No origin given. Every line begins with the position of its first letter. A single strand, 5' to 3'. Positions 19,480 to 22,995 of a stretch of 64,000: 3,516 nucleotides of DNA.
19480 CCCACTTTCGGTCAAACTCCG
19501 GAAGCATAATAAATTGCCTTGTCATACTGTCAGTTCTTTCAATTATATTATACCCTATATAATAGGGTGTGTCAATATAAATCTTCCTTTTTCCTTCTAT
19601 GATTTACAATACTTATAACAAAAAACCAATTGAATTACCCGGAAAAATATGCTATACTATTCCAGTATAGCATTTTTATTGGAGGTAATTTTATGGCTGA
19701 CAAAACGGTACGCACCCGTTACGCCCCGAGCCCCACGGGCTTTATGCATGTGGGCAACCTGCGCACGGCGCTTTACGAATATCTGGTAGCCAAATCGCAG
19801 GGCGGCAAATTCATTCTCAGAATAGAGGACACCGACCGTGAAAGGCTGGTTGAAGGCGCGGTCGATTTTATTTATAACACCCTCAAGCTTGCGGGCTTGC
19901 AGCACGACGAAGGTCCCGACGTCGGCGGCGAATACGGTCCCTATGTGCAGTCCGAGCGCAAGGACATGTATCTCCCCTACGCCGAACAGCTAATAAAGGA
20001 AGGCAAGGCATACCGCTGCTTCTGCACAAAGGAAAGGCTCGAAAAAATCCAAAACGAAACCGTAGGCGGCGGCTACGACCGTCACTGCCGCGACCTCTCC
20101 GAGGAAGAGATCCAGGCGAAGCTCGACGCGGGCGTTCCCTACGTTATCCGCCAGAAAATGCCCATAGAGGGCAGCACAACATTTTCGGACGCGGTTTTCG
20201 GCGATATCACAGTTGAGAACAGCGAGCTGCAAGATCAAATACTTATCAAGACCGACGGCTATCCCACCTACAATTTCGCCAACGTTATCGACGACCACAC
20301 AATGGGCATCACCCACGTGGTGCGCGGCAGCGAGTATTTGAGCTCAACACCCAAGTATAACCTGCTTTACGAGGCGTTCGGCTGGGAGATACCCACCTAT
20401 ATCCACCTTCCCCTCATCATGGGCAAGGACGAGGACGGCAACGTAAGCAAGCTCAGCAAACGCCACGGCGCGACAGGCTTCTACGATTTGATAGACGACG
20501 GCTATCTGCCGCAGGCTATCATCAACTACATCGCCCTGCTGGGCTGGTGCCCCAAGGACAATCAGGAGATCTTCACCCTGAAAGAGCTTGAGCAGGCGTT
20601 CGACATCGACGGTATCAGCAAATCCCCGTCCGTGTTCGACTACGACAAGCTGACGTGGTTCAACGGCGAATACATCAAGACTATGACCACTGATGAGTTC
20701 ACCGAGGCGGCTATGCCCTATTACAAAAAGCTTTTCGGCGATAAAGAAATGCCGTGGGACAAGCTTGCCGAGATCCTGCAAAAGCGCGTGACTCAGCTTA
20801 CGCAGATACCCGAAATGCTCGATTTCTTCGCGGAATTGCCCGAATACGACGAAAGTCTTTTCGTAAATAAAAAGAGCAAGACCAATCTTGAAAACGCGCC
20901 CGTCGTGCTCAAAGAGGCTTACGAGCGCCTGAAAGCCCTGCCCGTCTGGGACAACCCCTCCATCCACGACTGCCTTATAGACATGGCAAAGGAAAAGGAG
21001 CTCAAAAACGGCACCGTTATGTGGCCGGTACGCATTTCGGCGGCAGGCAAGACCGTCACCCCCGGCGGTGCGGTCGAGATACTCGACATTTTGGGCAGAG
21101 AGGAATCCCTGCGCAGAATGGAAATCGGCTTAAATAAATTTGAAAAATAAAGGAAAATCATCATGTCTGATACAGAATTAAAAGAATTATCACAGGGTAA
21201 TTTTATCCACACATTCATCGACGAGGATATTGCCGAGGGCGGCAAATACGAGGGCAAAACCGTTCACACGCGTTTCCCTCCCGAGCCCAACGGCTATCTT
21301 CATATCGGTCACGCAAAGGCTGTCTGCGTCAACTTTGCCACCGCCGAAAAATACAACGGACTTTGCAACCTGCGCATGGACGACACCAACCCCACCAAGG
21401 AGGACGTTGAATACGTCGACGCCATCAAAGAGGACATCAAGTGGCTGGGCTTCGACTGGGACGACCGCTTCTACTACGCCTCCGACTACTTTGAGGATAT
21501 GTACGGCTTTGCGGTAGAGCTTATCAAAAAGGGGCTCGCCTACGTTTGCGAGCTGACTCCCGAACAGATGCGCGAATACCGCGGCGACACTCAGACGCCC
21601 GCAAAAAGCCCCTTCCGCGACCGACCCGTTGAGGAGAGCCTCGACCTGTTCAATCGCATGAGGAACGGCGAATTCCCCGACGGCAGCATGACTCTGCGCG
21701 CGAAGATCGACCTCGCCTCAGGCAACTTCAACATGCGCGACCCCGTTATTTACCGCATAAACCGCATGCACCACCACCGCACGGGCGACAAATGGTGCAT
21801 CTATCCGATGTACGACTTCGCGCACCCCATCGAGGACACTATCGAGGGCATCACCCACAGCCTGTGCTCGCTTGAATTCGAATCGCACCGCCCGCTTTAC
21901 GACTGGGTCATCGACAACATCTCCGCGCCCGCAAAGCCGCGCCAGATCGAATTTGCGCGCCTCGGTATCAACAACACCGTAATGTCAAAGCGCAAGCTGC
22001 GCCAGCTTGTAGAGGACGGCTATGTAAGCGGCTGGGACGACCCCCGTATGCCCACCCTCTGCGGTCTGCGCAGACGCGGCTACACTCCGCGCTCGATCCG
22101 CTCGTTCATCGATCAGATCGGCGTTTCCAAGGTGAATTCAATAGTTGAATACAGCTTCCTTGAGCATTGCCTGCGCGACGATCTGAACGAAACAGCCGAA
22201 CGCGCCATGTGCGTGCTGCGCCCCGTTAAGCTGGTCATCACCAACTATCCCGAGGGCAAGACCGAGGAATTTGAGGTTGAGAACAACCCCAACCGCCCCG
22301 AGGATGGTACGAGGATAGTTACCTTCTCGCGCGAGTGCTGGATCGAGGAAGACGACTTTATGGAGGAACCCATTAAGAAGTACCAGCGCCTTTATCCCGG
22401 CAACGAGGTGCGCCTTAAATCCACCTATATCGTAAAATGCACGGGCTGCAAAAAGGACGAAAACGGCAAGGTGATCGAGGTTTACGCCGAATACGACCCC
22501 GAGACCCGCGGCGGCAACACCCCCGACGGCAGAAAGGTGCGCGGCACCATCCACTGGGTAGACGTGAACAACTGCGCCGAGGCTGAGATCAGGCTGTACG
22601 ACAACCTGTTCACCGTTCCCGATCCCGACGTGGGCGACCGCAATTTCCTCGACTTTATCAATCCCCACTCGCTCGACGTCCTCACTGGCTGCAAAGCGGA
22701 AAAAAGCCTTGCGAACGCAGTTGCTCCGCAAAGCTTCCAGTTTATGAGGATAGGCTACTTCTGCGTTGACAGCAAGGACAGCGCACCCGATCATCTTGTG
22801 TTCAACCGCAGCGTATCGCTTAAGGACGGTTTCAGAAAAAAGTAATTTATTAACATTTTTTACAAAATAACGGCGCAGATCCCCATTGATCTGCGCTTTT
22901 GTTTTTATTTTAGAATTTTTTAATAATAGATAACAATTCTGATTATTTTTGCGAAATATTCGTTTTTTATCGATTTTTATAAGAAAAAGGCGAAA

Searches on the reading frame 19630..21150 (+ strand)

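Call 7: search_protein_families(library=pfam, proteins=[window:19630-21150:+], max_evalue=0.01)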
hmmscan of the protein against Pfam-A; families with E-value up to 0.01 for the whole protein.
window:19630-21150:+ (506 aa): 2 families
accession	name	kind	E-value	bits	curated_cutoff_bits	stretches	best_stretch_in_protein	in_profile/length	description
PF00749.27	tRNA-synt_1c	-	6e-103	344.5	23.4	1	27-343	2-314/314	tRNA synthetases class I (E and Q), catalytic domain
PF19269.4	Anticodon_2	-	8.4e-41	140.1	23.6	1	356-500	1-140/141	Anticodon binding domain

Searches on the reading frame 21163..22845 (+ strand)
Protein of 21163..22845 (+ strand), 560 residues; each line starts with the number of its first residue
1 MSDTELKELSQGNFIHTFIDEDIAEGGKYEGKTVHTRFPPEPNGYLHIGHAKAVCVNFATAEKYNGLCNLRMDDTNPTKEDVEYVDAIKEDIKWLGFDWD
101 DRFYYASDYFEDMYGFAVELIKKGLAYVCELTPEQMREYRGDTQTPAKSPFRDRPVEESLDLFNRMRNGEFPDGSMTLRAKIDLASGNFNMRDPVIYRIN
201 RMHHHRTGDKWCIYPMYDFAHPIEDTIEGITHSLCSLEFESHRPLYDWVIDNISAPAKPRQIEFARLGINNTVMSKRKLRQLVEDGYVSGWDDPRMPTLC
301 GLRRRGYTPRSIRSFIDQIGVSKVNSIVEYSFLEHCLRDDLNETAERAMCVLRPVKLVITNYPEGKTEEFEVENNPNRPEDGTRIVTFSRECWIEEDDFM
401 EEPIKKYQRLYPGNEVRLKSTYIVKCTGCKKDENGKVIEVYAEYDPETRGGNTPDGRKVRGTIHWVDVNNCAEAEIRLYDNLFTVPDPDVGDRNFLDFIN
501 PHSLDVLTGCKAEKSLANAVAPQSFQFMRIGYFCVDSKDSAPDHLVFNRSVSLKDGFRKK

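Call 7: search_protein_families(library=pfam, proteins=[window:21163-22845:+], max_evalue=0.01)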
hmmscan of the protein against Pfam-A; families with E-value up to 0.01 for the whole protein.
window:21163-22845:+ (560 aa): 3 families
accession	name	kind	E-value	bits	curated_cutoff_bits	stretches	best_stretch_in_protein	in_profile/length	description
PF00749.27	tRNA-synt_1c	-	3.9e-113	378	23.4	1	34-342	2-313/314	tRNA synthetases class I (E and Q), catalytic domain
PF03950.23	tRNA-synt_1c_C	-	2.1e-29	102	23.9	1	345-445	1-91/91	tRNA synthetases class I (E and Q), anti-codon binding domain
PF20974.2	tRNA-synt_1c_C2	-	1.1e-21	77.7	23.9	1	462-536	1-69/69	tRNA synthetases class I (E and Q), anti-codon binding domain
